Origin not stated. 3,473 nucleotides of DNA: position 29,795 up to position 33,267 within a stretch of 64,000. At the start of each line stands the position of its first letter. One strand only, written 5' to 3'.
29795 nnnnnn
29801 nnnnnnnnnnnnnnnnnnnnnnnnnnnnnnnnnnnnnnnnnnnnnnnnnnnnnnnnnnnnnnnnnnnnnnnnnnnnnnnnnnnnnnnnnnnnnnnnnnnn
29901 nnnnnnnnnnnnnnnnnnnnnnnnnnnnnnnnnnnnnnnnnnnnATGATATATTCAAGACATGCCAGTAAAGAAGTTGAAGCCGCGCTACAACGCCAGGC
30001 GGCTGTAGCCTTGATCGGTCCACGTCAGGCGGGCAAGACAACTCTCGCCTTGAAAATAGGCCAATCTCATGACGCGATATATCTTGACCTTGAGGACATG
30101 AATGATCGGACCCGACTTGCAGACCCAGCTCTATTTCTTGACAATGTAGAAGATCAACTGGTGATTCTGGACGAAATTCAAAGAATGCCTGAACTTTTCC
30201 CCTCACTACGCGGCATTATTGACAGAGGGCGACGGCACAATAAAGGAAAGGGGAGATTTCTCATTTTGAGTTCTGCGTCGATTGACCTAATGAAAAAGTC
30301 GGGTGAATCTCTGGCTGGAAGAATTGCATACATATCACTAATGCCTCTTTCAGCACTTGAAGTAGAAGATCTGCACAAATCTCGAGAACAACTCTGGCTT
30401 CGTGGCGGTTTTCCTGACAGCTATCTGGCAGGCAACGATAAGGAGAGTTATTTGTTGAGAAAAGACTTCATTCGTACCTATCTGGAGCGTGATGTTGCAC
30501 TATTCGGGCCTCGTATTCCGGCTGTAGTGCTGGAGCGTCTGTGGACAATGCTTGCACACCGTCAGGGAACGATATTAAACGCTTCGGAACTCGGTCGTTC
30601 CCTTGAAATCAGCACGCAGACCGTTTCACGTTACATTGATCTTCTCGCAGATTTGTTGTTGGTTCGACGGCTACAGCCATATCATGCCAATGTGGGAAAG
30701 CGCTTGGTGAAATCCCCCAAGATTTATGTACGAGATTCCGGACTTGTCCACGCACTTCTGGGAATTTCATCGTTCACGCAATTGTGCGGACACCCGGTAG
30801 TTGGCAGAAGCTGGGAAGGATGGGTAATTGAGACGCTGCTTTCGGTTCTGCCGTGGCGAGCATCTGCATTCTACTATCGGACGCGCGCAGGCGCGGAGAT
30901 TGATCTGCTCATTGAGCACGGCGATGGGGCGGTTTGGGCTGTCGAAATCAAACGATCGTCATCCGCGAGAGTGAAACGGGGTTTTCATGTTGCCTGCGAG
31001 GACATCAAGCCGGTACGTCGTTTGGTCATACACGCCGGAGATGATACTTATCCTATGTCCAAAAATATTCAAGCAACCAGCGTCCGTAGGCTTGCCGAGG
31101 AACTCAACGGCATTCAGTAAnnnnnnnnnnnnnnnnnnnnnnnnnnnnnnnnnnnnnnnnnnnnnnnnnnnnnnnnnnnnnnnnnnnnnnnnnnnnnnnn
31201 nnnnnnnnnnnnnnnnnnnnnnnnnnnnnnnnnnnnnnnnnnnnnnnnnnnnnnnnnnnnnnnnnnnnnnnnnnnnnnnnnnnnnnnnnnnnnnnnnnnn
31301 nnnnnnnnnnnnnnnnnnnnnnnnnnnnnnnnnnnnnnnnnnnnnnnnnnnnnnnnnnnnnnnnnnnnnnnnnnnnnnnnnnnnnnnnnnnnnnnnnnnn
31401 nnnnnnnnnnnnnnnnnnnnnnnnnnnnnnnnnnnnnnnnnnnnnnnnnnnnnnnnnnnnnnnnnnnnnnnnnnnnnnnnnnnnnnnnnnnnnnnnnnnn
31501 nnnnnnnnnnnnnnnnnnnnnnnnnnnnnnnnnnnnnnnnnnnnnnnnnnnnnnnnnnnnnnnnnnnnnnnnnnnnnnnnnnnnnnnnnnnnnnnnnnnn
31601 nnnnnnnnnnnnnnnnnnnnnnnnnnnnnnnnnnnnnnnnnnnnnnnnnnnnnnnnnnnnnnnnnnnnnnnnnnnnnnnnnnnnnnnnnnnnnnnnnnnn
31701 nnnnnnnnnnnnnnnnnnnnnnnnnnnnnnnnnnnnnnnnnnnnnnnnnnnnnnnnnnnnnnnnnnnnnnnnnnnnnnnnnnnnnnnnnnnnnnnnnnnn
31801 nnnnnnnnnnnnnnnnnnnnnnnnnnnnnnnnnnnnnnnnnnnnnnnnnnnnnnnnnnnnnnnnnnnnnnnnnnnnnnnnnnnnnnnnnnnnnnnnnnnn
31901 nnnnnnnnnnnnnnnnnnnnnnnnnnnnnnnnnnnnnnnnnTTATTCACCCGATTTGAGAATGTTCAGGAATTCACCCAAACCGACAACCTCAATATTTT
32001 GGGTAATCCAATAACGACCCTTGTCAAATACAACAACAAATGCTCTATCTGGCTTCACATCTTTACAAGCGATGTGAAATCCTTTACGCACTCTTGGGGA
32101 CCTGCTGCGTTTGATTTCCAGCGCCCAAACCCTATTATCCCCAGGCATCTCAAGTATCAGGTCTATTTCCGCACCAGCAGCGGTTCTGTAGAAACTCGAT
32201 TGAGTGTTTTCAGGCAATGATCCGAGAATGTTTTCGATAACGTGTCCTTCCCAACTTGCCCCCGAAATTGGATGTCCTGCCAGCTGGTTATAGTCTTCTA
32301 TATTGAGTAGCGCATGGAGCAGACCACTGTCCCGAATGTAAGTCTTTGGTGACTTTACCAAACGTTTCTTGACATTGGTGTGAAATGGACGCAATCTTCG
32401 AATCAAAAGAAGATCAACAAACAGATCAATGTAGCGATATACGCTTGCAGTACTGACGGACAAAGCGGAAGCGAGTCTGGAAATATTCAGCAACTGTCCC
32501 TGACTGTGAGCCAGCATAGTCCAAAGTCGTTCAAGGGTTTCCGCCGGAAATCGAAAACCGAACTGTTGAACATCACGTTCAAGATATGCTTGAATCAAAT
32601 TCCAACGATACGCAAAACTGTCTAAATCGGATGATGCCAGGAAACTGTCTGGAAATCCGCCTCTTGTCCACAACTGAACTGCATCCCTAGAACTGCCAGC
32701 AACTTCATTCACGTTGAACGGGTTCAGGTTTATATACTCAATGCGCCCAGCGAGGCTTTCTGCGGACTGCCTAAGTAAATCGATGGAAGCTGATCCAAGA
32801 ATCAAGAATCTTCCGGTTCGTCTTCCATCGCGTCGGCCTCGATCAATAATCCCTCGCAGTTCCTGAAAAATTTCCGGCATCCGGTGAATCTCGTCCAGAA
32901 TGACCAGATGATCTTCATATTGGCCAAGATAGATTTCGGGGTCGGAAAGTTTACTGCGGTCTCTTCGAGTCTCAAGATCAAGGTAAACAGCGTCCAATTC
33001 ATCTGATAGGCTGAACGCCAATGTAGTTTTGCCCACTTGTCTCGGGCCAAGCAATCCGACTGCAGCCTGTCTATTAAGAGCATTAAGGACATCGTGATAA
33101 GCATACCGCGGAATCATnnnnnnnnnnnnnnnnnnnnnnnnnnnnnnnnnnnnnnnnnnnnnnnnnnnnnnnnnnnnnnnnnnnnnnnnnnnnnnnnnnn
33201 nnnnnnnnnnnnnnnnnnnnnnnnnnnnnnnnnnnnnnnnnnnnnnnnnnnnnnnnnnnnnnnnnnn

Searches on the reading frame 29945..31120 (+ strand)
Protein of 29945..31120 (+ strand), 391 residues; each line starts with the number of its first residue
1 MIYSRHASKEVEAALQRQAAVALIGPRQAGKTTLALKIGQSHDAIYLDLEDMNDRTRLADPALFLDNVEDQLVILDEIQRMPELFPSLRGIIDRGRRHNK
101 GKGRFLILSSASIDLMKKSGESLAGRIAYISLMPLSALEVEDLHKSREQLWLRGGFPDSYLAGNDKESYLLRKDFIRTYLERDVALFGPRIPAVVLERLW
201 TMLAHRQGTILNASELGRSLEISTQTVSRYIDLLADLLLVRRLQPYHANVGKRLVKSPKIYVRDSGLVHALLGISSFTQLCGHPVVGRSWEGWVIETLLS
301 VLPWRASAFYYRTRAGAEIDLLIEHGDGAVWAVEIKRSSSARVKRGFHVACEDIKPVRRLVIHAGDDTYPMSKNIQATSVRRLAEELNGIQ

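Call 32: search_protein_families(library=pfam, proteins=[window:29945-31120:+], max_evalue=0.001)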
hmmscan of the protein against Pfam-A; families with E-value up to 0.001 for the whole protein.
window:29945-31120:+ (391 aa): 4 families
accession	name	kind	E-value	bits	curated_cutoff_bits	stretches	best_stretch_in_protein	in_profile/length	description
PF13635.12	DUF4143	-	4.1e-47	160.3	28.1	1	181-338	1-160/160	Domain of unknown function (DUF4143)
PF13173.12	AAA_14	-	2.6e-25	89.3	27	1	19-140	3-128/129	AAA domain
PF08279.18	HTH_11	-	6.2e-05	23.2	25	1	199-238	5-43/55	HTH domain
PF12802.13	MarR_2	-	0.00016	22.2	27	1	203-242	14-52/61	MarR family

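Call 33: search_protein_families(library=padloc, proteins=[window:29945-31120:+], max_evalue=0.00001)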
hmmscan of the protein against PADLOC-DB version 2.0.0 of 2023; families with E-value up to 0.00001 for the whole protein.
window:29945-31120:+ (391 aa): 7 families
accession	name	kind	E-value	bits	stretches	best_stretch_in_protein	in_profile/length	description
PDLC04790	PDC-S01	-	4.7e-96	320.1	1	2-385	11-419/422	-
PDLC04789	PDC-S01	-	6.7e-54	181.3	1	1-344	1-347/375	-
PDLC04791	PDC-S01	-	1.9e-31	107.2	1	3-366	2-379/395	-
PDLC04787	PDC-S01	-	3.7e-25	86.7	1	3-326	11-347/412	-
PDLC04788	PDC-S01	-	3.3e-15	53.9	1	130-344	163-389/448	-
PDLC04786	PDC-S01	-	3.4e-12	43.8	1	255-352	303-400/439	-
PDLC04792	PDC-S01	-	7.5e-11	39.3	0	259-345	306-392/452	-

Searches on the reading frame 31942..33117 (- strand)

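Call 32: search_protein_families(library=pfam, proteins=[window:31942-33117:-], max_evalue=0.001)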
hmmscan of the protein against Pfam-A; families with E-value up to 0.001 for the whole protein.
window:31942-33117:- (391 aa): 3 families
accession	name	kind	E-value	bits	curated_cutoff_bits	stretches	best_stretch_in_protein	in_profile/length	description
PF13635.12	DUF4143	-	2.3e-42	144.9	28.1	1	180-338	1-160/160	Domain of unknown function (DUF4143)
PF13173.12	AAA_14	-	2.1e-26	92.9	27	1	18-139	3-128/129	AAA domain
PF08279.18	HTH_11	-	0.00081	19.7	25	0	196-231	3-37/55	HTH domain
